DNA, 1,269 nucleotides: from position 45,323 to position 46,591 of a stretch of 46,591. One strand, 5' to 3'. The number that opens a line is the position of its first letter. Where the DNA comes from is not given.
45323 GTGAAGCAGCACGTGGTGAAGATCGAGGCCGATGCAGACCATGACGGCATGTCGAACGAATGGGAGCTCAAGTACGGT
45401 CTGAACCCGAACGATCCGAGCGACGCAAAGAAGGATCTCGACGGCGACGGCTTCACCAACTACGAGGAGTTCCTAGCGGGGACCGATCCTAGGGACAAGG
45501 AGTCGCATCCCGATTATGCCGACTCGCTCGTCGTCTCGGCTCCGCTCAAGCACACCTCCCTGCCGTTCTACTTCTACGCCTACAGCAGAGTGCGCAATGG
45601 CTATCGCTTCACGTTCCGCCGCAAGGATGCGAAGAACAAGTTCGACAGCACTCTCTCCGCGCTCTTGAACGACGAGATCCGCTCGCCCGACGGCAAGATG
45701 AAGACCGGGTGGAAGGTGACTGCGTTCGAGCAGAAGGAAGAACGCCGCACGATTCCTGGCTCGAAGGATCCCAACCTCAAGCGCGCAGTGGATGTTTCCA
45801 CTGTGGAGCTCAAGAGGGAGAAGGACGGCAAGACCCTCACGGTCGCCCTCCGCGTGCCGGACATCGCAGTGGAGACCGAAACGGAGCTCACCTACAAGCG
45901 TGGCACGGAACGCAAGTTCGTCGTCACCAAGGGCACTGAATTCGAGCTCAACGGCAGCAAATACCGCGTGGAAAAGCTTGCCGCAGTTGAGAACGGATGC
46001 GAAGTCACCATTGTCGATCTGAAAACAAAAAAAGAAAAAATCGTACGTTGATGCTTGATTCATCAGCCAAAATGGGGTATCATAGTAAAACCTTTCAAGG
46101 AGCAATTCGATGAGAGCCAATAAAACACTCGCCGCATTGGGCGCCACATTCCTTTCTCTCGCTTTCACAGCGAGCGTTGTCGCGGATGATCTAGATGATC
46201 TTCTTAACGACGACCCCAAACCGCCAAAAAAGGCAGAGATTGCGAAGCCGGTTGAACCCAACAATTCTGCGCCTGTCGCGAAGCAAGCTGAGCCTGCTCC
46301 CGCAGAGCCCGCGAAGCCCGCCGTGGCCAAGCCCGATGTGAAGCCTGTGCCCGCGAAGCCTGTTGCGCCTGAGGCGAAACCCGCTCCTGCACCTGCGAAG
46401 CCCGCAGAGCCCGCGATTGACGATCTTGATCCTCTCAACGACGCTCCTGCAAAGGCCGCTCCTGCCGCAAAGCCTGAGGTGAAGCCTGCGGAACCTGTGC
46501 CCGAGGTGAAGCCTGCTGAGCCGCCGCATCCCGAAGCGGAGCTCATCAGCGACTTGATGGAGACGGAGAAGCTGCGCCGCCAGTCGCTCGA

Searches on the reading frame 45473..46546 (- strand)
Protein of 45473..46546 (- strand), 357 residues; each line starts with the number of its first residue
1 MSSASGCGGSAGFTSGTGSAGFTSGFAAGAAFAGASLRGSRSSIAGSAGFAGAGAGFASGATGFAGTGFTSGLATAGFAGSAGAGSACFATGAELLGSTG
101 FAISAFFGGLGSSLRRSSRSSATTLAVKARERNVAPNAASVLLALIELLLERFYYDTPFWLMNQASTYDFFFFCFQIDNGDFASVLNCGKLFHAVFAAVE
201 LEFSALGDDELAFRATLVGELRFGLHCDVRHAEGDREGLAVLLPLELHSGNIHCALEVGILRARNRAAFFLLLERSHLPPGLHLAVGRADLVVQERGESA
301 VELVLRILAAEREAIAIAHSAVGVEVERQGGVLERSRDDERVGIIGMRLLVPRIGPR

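Call 67: find_encoding_contigs(protein=window:45473-46546:-, flank=10000, max_places=2)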
Protein window:45473-46546:- (357 aa): no gene with exactly this product is on record in the collection.
